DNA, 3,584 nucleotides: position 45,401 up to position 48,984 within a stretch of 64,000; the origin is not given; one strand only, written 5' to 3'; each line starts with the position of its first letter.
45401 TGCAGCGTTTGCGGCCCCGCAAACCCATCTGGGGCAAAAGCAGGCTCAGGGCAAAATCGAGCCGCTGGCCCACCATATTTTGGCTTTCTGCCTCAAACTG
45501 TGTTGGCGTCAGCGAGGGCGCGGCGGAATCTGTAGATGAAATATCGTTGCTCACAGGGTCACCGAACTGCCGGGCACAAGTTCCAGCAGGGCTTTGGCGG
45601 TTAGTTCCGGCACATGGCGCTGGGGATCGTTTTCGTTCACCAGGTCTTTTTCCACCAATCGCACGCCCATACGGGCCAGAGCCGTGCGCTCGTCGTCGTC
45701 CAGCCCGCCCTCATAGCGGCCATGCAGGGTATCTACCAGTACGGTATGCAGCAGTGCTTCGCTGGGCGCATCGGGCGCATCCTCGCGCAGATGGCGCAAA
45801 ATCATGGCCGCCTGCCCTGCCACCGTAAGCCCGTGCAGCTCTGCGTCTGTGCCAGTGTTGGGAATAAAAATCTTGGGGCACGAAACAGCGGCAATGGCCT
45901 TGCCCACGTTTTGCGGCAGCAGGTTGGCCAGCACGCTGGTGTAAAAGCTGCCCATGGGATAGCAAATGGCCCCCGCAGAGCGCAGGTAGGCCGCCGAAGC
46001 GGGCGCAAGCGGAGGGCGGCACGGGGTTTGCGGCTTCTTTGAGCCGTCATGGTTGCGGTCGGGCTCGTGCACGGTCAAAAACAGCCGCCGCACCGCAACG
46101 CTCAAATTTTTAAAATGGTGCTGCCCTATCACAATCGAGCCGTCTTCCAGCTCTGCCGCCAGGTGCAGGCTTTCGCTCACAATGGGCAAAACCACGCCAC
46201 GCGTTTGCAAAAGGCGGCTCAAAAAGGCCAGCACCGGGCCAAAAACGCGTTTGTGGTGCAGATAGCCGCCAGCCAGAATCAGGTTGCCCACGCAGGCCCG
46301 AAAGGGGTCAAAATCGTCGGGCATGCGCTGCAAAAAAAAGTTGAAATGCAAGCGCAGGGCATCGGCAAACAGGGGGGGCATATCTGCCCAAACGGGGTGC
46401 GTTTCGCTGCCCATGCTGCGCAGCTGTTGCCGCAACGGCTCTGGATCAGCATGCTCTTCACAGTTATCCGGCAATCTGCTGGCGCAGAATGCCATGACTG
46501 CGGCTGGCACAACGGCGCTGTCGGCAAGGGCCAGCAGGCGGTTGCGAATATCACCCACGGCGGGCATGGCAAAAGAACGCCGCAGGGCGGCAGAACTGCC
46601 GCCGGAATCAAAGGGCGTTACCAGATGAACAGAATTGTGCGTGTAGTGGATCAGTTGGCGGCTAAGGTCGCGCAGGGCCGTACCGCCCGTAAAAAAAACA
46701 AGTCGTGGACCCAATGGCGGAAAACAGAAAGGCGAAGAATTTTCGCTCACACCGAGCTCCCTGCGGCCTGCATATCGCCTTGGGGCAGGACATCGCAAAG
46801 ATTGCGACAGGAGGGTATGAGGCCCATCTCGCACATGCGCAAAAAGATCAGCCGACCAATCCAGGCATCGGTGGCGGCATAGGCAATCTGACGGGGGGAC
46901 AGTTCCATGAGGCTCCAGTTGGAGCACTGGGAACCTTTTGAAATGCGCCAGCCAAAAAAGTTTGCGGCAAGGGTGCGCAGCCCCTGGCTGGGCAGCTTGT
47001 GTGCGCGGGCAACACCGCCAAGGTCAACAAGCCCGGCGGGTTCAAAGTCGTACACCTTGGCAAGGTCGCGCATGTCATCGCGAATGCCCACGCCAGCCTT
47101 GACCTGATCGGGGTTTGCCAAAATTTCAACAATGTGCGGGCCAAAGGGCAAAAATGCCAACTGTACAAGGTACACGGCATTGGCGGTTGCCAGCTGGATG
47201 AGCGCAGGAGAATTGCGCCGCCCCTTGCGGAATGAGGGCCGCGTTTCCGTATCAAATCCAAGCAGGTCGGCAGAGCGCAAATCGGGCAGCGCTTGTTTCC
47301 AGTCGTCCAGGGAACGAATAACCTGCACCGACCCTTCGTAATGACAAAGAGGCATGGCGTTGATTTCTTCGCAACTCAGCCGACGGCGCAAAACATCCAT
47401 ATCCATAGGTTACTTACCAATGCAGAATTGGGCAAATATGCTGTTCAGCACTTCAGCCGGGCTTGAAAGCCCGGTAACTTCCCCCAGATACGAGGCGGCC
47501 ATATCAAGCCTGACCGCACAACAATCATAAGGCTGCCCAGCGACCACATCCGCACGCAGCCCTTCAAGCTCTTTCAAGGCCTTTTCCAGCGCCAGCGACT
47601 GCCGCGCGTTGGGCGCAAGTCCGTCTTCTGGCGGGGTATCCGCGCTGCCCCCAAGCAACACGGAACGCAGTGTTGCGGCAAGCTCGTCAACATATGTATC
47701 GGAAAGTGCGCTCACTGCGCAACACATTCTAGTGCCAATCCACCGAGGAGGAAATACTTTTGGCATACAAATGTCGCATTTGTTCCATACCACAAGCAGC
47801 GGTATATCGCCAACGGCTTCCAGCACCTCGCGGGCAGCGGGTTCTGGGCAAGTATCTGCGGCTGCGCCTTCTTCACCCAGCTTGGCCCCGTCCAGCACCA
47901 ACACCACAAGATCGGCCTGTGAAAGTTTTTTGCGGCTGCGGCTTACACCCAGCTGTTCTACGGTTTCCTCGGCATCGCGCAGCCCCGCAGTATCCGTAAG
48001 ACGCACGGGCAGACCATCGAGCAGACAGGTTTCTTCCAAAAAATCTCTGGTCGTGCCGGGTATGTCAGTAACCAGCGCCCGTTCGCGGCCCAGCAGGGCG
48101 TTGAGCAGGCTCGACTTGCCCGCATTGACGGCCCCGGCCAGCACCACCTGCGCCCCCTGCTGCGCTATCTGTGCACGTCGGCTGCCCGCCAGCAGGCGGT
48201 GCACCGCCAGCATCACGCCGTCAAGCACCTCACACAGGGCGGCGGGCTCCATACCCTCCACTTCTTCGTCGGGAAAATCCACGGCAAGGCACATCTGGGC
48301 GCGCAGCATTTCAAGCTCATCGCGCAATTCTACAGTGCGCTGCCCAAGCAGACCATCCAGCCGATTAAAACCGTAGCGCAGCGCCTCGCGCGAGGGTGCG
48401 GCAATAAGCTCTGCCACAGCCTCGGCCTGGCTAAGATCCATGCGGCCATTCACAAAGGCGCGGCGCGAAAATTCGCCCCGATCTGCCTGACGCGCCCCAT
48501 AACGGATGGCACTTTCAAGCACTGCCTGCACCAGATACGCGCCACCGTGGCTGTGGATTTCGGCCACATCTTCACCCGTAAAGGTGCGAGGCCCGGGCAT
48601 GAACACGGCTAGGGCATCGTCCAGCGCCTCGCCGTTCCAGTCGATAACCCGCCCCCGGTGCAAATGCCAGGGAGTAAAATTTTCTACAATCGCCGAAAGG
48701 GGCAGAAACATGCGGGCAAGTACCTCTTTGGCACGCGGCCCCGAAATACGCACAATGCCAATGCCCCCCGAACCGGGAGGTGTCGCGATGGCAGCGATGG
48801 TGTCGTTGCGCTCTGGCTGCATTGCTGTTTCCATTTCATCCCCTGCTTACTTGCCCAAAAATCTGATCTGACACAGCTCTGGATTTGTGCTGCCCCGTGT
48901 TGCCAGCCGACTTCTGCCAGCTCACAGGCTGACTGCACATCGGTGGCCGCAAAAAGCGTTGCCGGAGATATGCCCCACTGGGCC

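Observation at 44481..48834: Translationally coupled 3'-5' exonuclease / CofD-YvcK-family / RluA-type pseudouridine synthase trio behind mnmE: a candidate RNA-modification or repair module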

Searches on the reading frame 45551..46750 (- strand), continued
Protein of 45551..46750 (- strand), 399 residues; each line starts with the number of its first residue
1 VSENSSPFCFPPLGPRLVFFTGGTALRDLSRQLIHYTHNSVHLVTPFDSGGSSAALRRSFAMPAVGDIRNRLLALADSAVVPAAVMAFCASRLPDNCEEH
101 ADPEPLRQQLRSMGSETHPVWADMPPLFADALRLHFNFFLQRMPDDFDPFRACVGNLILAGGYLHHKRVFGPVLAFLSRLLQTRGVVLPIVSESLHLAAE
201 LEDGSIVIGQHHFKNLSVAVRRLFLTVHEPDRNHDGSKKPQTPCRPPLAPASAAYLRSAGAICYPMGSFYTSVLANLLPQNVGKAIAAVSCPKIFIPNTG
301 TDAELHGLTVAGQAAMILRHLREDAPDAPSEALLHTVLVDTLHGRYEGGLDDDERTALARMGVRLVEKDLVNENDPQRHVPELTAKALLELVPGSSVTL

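Call 60: find_homologous_proteins(query=A3, max_evalue=1e-10)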
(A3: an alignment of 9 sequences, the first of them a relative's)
Query A3 (9 sequences) (378 aa, profile of the alignment): 1356 proteins with E <= 1e-10 among 8000 candidates; the best 120 are listed.
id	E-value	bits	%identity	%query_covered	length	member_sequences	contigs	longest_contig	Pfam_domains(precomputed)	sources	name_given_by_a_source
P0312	1.3e-183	628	53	100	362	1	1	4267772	PF07475.18,PF27840.1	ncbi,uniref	ncbi:HprK-related kinase B [Maridesulfovibrio sp. FT414]|uniref:HprK-related kinase B n=1 Tax=Maride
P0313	8.6e-182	622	53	95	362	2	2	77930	PF07475.18,PF27840.1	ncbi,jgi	jgi:HprK-related kinase B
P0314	3.1e-177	607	50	97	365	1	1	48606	PF07475.18,PF27840.1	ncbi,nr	ncbi:MAG: HprK-related kinase B [candidate division Zixibacteria bacterium]|nr:HprK-related kinase B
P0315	7.1e-177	606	54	100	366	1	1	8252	-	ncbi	-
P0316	2.1e-176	604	51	100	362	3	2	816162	PF07475.18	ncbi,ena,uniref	ncbi:HprK-related kinase B [Maridesulfovibrio sp.]|uniref:HprK-related kinase B n=1 Tax=Maridesulfov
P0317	2.3e-176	604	52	100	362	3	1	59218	PF07475.18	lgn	-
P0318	4.7e-176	603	53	95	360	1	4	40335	PF07475.18,PF27840.1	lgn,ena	-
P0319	6.8e-176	603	51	100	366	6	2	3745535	PF07475.18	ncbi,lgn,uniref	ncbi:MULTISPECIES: HprK-related kinase B [unclassified Maridesulfovibrio]|uniref:HprK-related kinase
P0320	7.0e-176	603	51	100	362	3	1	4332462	PF07475.18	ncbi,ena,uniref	ncbi:HprK-related kinase B [Maridesulfovibrio sp.]|uniref:HprK-related kinase B n=1 Tax=Maridesulfov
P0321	1.2e-175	602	50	100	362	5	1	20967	PF07475.18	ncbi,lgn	-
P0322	1.4e-175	602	50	100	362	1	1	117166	PF07475.18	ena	-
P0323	1.9e-175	601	49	100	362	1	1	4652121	PF07475.18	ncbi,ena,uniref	ncbi:HprK-related kinase B [Maridesulfovibrio sp.]|uniref:HprK-related kinase B n=1 Tax=Maridesulfov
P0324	8.0e-175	599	51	100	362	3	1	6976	PF07475.18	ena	-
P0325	1.9e-174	598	53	95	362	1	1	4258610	PF07475.18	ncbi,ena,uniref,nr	ncbi:HprK-related kinase B [Maridesulfovibrio sp.]|uniref:HprK-related kinase B n=1 Tax=Maridesulfov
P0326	4.0e-174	597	51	100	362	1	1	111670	PF07475.18,PF27840.1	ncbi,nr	ncbi:HprK-related kinase B [Marinifilum sp. JC120]|nr:HprK-related kinase B [Marinifilum sp. JC120]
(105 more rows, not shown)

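Call 62: find_related_loci(query=L075:18629-19798:-, collection=metagenome_contigs, flank=4000)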
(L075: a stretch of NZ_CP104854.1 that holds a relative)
Query L075:18629-19798:- (389 aa) in metagenome_contigs; peptide patterns used: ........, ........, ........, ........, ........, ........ (x = any residue, [..] = any of these).
65 stretches matched a pattern; 3 encode a relative of the query (tblastn E <= 1e-3); 3 distinct loci.
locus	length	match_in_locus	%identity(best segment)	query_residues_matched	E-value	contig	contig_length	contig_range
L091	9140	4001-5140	74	10-389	0e+0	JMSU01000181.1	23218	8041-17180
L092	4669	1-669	77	167-389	3e-113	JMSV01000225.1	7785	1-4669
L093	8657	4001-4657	27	12-292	1e-17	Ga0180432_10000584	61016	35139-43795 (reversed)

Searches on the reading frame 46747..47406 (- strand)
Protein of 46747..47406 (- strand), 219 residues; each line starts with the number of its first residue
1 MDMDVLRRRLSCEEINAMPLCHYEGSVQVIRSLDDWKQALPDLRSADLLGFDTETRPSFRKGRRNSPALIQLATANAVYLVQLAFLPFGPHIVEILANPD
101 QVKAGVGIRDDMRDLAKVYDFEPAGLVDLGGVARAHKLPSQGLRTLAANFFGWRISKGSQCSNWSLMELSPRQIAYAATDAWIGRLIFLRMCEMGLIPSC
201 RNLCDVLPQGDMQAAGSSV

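Call 3: search_protein_families(library=pfam, proteins=[window:46747-47406:-], max_evalue=0.01)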
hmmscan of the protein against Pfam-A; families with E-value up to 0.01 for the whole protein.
window:46747-47406:- (219 aa): 1 family
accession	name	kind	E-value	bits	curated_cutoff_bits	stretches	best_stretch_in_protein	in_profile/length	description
PF01612.26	DNA_pol_A_exo1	-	1.7e-21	77.3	23.6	1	28-191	2-168/173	3'-5' exonuclease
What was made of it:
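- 46747..47406 (-): Stand-alone DEDDy 3'-5' exonuclease, 219 aa, without an HRDC domain. It is WRN-exonuclease/NrnC/RNase D-like. PF01612 matches at 1.7e-21 (call 3).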

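Call 4: search_protein_families(library=ncbifam, proteins=[window:46747-47406:-], max_evalue=0.01)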
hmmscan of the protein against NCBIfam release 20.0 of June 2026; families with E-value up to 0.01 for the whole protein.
window:46747-47406:- (219 aa): 4 families
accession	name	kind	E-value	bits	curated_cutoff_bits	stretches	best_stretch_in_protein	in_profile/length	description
NF011539.0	PRK14975.1-3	equivalog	2.6e-11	42.6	640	1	24-183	44-208/628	bifunctional 3'-5' exonuclease/DNA polymerase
NF011540.0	PRK14975.1-4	equivalog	1.5e-09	36.9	601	1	29-192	5-161/576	bifunctional 3'-5' exonuclease/DNA polymerase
TIGR01388.1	rnd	equivalog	1.2e-06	28.1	298.95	1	30-182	2-153/363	ribonuclease D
NF008089.0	PRK10829.1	equivalog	0.00023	20.3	516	1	68-183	42-158/375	ribonuclease D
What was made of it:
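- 46747..47406 (-): RNase D TIGR01388 scores 28 bits against a cutoff of 299 (call 4).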

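Call 26: search_solved_structures(query=window:46747-47406:-, max_evalue=0.01, show_alignments=1)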
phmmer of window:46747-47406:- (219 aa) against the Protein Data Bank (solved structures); distinct sequences matched with E-value up to 0.01: 21.
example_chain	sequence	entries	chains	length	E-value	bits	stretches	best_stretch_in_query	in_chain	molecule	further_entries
2e6l_A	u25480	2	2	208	7.1e-18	68.5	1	42-195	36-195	Werner syndrome ATP-dependent helicase homolog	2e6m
2fbt_A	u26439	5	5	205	2.7e-17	66.6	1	42-190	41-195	Werner syndrome helicase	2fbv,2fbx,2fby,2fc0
9hzg_E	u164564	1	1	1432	6.5e-16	62.1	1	42-190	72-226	Bifunctional 3'-5' exonuclease/ATP-dependent helicase WRN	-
6k17_A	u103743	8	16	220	2.5e-09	40.6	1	34-192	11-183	Exonuclease 3'-5' domain-containing protein 2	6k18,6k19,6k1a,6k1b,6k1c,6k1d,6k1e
9qth_A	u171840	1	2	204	6.1e-08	36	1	40-189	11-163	Inquilinus NrnC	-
7jw2_A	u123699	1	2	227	1.7e-07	34.6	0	24-86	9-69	Exonuclease mut-7 homolog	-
9qrf_A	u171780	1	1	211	2.3e-07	34.2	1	39-181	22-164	ancestor of diDNase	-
6ft6_KK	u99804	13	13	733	5.5e-07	32.9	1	34-183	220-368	Exosome complex exonuclease RRP6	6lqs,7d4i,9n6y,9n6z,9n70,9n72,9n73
5c0y_A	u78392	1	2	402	8.6e-07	32.3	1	34-183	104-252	Exosome complex exonuclease RRP6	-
5k36_J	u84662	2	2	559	1.1e-06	31.9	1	40-183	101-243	Exosome complex exonuclease RRP6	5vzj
4oo1_J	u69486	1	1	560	1.1e-06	31.9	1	40-183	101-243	Exosome complex exonuclease RRP6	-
5c0w_K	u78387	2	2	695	2.4e-06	30.8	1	34-183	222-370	Exosome complex exonuclease RRP6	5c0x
6fsz_KK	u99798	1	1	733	2.6e-06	30.7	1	34-183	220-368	Exosome complex exonuclease RRP6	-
2hbj_A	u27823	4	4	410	2.8e-06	30.6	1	34-182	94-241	Exosome complex exonuclease RRP6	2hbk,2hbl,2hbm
9f7g_A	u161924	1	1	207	2.5e-05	27.5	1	38-208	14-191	Ribonuclease D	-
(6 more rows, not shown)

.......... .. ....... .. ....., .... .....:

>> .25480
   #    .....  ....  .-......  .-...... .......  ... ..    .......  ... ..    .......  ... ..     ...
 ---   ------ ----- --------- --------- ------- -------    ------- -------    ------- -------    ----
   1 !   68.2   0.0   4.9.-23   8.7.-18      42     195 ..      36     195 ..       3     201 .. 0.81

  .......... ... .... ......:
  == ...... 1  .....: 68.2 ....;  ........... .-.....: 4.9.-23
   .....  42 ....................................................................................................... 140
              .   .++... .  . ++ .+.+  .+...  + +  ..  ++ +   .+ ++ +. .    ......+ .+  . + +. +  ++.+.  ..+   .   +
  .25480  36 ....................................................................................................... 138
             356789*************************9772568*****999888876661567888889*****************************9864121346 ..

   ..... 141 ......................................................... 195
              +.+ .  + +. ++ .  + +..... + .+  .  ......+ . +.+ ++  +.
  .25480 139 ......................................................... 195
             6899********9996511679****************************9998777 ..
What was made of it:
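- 46747..47406 (-): NrnC scores 6e-8 (call 26).
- On DEDDy 3'-5' exonuclease superfamily (PF01612): GFDTET, RDD and YAATD align with the WRN catalytic motifs (calls 3, 26).
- Closest known: Stand-alone DEDDy exonucleases: WRN exonuclease domain, EXD2, NrnC. Same: It is a single DEDDy domain of about 200 aa with all catalytic residues (call 26).
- The exonuclease's nearest characterised relatives act on DNA or dinucleotides (call 26). The best solved homologues of the exonuclease are the WRN exonuclease domain (7e-18) and EXD2 (call 26). RRP6, Mut-7, RNase D and NrnC are also hit (call 26).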

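Call 41: search_protein_families(library=padloc, proteins=[window:46747-47406:-], max_evalue=0.01)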
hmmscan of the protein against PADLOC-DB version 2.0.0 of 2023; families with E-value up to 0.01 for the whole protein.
window:46747-47406:- (219 aa): 1 family
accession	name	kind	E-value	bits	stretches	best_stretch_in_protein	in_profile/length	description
PDLC02501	BrxHI|BrxHII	-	0.0051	12.9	1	140-191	867-918/925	BrxHI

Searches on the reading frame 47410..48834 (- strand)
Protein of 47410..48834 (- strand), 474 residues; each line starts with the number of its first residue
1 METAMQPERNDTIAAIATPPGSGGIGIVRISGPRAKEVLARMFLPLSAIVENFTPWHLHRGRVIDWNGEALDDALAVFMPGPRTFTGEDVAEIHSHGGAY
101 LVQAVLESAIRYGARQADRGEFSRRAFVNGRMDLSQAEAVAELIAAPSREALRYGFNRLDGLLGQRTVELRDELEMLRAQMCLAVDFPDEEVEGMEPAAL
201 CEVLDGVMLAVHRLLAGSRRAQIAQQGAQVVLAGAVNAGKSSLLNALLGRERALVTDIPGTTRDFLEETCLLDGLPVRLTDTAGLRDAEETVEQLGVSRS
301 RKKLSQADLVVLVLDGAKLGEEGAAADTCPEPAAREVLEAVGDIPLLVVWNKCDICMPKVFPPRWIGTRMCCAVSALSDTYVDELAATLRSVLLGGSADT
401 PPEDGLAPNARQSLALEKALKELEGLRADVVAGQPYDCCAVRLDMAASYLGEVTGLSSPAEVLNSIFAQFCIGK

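Call 3: search_protein_families(library=pfam, proteins=[window:47410-48834:-], max_evalue=0.01)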
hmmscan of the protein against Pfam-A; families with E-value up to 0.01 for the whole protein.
window:47410-48834:- (474 aa): 9 families
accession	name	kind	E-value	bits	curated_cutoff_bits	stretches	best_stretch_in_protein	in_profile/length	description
PF12631.12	MnmE_helical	-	4.9e-39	135.1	40.1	1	134-471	1-211/211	MnmE helical domain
PF10396.14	TrmE_N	-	1e-37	129.4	29.8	1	12-131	1-117/117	GTP-binding protein TrmE N-terminus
PF01926.29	MMR_HSR1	-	2.7e-22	79.4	21.9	1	229-352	1-113/113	50S ribosome-binding GTPase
PF02421.24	FeoB_N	-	3.2e-07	30.4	27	1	229-319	2-91/156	Ferrous iron transport protein B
PF00350.29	Dynamin_N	-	3.2e-05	24.5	27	1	230-264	1-34/168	Dynamin family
PF04548.22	AIG1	-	0.0016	18.2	27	1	229-322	2-99/212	AIG1 family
PF19993.5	DO-GTPase2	-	0.0019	18.3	27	0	299-355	115-173/226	Double-GTPase 2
PF00009.33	GTP_EFTU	-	0.0068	16.5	26.5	0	302-356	88-134/188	Elongation factor Tu GTP binding domain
PF03193.22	RsgA_GTPase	-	0.0071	16.6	30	0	226-258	105-137/174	RsgA GTPase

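Call 4: search_protein_families(library=ncbifam, proteins=[window:47410-48834:-], max_evalue=0.01)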
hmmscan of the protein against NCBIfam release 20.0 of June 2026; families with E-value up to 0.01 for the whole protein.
window:47410-48834:- (474 aa): 15 families
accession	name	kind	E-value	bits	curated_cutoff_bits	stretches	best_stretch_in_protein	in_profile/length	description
NF003661.0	PRK05291.1-3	equivalog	4.3e-105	352.6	380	1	9-474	2-448/448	tRNA uridine-5-carboxymethylaminomethyl(34) synthesis GTPase MnmE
TIGR00450.1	mnmE_trmE_thdF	equivalog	2.8e-97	326.6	252.6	1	17-474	1-446/446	tRNA uridine-5-carboxymethylaminomethyl(34) synthesis GTPase MnmE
TIGR03594.1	GTPase_EngA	equivalog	2e-24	86.4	306.7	1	222-319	170-270/432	ribosome biogenesis GTPase Der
TIGR03918.1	GTP_HydF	equivalog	2e-22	79.6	325.55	1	228-391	8-165/392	[FeFe] hydrogenase H-cluster maturation GTPase HydF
TIGR00231.1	small_GTP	domain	2.5e-17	63.2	42.5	1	227-355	3-124/164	GTP-binding protein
NF000908.1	PRK00089.1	equivalog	6.3e-16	58.5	237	1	229-397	5-171/291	GTPase Era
NF002828.0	PRK03003.1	equivalog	8.7e-15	54.3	631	1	200-317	189-306/477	ribosome biogenesis GTPase Der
NF007071.0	PRK09518.1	equivalog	4.4e-14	51.9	953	1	201-318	421-538/706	bifunctional cytidylate kinase/GTPase Der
TIGR00436.1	era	equivalog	3.7e-09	36.3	116.25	1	230-318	3-91/270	GTPase Era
TIGR03156.1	GTP_HflX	equivalog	3.7e-09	36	216.75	1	218-392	180-350/351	GTPase HflX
TIGR00437.1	feoB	equivalog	5.4e-07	28.7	315.65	1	234-319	1-85/594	ferrous iron transport protein B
TIGR03598.1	GTPase_YsxC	equivalog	7.6e-07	29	124.45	1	223-264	14-56/186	ribosome biogenesis GTP-binding protein YihA/YsxC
TIGR03596.1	GTPase_YlqF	equivalog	5.5e-06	25.9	208.2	1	220-264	111-155/276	ribosome biogenesis GTPase YlqF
TIGR03597.1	GTPase_YqeH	equivalog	2.9e-05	23.4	297.4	1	225-297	153-227/361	ribosome biogenesis GTPase YqeH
NF003255.0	PRK04213.1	equivalog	0.0066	15.8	164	0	224-266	6-47/204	GTP-binding protein EngB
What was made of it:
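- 47410..48834 (-): mnmE (tRNA U34 cmnm5 modification GTPase). It is the first gene of the unit. Its stop lies 3 nt before the exonuclease ATG. The protein also matches PF10396, PF12631 and PF01926 (calls 3, 4).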
